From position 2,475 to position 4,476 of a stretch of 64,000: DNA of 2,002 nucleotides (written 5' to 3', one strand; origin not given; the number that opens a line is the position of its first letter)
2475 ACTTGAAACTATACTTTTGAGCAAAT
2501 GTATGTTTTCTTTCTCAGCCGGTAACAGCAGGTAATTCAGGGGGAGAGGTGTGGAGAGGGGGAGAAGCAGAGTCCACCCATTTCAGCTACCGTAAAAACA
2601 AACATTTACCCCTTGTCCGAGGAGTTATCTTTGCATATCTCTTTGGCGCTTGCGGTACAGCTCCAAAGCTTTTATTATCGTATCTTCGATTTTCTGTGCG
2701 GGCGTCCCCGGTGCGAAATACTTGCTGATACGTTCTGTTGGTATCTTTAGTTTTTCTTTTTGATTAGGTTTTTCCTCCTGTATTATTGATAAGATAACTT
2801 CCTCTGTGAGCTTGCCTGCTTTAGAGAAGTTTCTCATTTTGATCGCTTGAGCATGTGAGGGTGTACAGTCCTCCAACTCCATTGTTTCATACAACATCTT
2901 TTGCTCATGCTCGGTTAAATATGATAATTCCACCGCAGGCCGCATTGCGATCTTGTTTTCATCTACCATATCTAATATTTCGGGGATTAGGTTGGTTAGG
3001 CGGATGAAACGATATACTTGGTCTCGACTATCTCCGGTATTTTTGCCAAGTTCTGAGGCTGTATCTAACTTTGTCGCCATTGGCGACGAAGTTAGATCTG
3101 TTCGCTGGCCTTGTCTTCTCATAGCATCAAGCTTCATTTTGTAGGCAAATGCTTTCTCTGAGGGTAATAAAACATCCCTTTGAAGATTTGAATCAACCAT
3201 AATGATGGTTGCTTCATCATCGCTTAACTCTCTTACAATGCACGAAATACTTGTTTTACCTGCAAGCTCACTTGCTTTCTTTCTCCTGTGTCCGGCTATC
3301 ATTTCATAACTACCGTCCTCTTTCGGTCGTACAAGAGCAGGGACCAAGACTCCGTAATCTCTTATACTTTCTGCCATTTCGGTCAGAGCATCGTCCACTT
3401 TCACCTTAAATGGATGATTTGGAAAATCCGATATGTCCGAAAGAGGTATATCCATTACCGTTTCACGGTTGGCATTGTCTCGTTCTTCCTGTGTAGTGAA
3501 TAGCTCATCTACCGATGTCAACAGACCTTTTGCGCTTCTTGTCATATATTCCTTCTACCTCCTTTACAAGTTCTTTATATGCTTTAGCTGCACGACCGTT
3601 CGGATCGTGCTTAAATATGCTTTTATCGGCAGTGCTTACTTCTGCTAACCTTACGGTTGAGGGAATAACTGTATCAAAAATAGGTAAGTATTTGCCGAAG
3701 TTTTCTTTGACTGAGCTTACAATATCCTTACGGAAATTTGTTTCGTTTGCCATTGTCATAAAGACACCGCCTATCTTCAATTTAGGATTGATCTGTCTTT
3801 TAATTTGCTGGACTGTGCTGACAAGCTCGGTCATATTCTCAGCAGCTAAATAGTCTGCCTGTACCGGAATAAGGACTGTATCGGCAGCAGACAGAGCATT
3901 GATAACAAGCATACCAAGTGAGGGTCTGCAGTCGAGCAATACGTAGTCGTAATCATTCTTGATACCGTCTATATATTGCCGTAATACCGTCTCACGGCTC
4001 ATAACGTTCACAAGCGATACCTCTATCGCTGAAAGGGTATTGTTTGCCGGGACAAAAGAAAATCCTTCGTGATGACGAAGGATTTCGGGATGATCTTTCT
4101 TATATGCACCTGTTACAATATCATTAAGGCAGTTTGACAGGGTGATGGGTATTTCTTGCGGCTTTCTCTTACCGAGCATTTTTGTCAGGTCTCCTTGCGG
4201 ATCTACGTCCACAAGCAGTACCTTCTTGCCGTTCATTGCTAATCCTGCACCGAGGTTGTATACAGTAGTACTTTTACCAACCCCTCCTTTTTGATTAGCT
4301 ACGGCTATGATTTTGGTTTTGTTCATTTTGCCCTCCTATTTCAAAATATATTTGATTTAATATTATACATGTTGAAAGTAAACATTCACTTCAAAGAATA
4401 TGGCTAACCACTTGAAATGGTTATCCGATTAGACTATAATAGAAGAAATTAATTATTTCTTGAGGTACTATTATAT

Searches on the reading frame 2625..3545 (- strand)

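Call 59: search_protein_families(library=pfam, proteins=[window:2625-3545:-], max_evalue=0.001)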
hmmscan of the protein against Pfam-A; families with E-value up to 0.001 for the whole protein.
window:2625-3545:- (306 aa): 2 families
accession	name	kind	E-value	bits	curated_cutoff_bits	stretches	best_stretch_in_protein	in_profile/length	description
PF02195.25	ParB_N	-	3.8e-18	65.8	26.3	1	29-122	2-95/95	ParB N-terminal domain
PF17762.8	HTH_ParB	-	2e-06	28.3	22.6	1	162-222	22-83/102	ParB HTH domain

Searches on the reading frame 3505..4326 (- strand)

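Call 59: search_protein_families(library=pfam, proteins=[window:3505-4326:-], max_evalue=0.001)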
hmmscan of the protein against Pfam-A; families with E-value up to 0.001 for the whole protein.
window:3505-4326:- (273 aa): 9 families
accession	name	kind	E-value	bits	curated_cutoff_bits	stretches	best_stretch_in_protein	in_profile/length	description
PF13614.12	AAA_31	-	7.4e-56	189.3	27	1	4-185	1-177/177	AAA domain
PF01656.29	CbiA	-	1.4e-22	80.4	25.4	1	7-233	1-121/125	CobQ/CobB/MinD/ParA nucleotide binding domain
PF00142.24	Fer4_NifH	-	4.2e-13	49.8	25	1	12-258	7-245/271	4Fe-4S iron sulfur cluster binding proteins, NifH/frxC family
PF10609.15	ParA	-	6.3e-11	42.6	27.1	1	4-257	3-245/246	NUBPL iron-transfer P-loop NTPase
PF09140.17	MipZ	-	3.5e-10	40.1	20.7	1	6-55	2-52/262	ATPase MipZ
PF06564.18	CBP_BcsQ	-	7.6e-09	35.9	21.3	1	5-159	2-149/234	Cellulose biosynthesis protein BcsQ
PF02374.21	ArsA_ATPase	-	6.8e-08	32.5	24.3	1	12-136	8-135/305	Anion-transporting ATPase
PF07015.17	VirC1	-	0.00012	21.9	24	0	5-49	2-46/231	VirC1 protein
PF03308.22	MeaB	-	0.00038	20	23.1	1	14-47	42-75/273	Methylmalonyl Co-A mutase-associated GTPase MeaB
